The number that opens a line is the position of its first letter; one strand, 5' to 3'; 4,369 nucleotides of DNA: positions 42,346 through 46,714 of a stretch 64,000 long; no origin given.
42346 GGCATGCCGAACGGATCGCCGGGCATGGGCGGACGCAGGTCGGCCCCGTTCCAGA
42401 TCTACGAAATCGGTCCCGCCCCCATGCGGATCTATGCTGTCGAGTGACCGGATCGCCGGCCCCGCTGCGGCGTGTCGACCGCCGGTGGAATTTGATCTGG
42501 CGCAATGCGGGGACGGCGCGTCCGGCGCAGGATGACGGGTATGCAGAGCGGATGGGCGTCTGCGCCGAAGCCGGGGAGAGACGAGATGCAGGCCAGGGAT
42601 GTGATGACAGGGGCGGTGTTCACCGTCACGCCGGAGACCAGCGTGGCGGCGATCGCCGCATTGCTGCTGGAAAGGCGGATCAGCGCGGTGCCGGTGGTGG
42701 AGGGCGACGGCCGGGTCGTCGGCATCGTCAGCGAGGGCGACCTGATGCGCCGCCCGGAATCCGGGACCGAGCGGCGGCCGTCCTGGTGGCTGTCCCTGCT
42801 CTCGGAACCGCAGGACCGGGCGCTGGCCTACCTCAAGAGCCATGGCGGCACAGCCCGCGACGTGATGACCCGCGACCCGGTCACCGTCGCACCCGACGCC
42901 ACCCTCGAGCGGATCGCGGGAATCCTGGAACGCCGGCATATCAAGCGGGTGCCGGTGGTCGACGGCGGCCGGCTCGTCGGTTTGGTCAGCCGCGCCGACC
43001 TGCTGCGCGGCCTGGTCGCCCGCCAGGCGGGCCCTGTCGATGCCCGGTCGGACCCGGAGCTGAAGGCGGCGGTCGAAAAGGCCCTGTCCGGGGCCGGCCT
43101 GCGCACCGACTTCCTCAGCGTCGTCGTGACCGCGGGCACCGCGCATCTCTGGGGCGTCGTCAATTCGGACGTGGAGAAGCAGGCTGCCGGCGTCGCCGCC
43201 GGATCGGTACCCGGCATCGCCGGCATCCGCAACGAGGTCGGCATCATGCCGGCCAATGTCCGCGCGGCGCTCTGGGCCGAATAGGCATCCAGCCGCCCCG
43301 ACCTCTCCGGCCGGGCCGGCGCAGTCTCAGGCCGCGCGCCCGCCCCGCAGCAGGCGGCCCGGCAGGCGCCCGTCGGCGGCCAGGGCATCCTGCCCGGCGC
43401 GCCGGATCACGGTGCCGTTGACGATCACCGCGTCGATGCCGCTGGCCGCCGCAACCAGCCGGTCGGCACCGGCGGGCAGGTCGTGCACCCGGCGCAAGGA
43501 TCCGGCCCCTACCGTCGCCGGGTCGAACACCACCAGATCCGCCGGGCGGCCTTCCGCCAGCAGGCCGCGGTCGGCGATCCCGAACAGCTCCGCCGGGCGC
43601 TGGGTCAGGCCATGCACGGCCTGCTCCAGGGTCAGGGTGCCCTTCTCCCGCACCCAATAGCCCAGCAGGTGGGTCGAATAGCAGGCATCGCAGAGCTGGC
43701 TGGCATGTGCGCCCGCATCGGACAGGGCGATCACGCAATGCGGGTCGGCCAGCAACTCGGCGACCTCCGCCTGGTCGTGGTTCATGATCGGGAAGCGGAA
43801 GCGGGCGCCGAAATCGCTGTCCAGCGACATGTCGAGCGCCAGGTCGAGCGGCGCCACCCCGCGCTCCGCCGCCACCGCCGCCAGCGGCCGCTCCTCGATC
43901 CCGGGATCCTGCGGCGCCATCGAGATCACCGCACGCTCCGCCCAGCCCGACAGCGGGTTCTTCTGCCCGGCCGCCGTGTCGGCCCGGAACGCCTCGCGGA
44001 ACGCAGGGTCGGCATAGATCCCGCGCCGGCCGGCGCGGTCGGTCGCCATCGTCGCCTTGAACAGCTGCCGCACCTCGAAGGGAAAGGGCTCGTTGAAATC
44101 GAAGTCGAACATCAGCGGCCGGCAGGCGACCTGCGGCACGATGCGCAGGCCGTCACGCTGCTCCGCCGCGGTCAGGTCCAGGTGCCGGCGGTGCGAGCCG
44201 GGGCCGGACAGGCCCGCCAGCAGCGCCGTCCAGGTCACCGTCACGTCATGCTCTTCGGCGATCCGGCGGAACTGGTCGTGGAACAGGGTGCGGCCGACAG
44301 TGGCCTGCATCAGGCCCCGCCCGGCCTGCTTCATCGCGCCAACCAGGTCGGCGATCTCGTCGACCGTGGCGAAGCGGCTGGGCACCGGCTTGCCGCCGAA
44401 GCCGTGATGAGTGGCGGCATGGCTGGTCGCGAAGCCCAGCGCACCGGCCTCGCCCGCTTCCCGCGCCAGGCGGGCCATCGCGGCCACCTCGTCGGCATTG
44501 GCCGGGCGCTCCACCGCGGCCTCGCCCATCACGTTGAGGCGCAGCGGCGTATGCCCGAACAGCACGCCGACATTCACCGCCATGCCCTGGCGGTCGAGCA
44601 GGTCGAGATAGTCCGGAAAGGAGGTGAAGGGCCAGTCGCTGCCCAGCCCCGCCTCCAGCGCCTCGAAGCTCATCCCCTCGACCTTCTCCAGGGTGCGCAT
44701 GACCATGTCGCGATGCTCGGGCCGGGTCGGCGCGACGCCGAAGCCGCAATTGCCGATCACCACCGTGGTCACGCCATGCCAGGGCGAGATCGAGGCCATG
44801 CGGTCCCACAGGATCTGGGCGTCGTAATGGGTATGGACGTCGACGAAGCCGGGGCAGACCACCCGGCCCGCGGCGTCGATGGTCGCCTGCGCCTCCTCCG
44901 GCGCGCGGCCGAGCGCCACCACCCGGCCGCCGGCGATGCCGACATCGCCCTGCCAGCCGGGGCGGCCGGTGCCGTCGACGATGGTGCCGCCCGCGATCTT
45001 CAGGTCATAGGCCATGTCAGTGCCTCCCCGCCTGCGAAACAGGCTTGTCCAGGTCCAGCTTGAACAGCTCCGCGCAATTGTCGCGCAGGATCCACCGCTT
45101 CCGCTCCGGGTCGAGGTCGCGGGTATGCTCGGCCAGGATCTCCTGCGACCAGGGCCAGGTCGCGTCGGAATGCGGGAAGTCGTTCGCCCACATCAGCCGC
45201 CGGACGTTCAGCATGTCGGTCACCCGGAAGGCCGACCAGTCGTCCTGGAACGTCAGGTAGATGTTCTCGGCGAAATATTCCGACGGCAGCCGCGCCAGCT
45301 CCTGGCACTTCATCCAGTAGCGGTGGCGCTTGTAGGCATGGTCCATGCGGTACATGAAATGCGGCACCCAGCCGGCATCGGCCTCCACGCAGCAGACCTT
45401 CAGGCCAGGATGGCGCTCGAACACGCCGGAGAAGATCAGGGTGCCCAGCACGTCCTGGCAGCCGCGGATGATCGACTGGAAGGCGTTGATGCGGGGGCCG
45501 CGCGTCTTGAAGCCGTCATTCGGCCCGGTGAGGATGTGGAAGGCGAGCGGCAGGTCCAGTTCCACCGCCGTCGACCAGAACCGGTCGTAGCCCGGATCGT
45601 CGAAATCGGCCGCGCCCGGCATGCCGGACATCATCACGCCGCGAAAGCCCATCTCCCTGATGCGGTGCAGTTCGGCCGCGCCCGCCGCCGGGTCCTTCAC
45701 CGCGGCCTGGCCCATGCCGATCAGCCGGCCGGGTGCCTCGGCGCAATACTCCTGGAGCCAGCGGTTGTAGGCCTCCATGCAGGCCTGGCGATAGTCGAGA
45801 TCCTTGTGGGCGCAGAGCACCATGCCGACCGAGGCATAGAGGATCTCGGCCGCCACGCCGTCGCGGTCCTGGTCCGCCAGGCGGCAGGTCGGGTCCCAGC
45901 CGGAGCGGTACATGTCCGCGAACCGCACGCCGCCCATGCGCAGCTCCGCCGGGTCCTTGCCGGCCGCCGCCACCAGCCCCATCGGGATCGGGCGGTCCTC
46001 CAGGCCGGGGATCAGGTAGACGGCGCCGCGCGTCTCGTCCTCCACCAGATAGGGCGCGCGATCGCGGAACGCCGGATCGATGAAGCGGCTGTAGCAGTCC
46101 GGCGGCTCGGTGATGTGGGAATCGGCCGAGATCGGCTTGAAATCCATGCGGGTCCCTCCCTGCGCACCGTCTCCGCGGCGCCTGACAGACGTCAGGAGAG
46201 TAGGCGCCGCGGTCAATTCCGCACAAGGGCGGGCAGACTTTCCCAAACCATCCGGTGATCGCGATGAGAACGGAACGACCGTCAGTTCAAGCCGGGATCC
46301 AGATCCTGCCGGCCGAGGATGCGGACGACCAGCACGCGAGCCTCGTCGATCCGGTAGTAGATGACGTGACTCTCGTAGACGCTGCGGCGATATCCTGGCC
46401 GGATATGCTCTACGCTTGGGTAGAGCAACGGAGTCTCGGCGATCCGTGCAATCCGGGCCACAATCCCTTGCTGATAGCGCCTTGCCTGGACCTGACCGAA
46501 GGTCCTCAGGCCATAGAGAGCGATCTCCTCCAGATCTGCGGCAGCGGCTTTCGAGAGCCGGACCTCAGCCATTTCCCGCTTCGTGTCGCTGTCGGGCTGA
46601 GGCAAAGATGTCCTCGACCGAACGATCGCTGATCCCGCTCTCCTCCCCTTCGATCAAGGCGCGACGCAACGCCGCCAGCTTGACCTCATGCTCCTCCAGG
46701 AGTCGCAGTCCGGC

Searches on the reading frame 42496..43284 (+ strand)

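Call 71: search_protein_families(library=pfam, proteins=[window:42496-43284:+], max_evalue=0.0001)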
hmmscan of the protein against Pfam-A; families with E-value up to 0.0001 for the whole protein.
window:42496-43284:+ (262 aa): 2 families
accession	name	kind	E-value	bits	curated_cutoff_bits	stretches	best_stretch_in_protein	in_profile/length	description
PF00571.33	CBS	-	1.4e-33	115.4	24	2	120-173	1-55/57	CBS domain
PF04972.22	BON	-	5.9e-11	42.9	27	1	185-248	1-65/69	BON domain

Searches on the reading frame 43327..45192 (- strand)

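Call 71: search_protein_families(library=pfam, proteins=[window:43327-45192:-], max_evalue=0.0001)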
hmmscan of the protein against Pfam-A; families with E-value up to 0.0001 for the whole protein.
window:43327-45192:- (621 aa): 2 families
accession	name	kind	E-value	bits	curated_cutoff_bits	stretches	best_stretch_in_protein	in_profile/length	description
PF07969.17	Amidohydro_3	-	1.2e-34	121.1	29.7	2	104-295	2-176/472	Amidohydrolase family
PF01979.26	Amidohydro_1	-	1.4e-12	48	25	1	487-595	245-344/345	Amidohydrolase family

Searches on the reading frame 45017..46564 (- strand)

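Call 71: search_protein_families(library=pfam, proteins=[window:45017-46564:-], max_evalue=0.0001)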
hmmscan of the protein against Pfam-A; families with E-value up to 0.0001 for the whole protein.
window:45017-46564:- (515 aa): 1 family
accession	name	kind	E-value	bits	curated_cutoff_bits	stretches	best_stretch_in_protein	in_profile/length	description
PF04909.20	Amidohydro_2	-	3.2e-28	99.8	26.4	1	218-503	14-289/289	Amidohydrolase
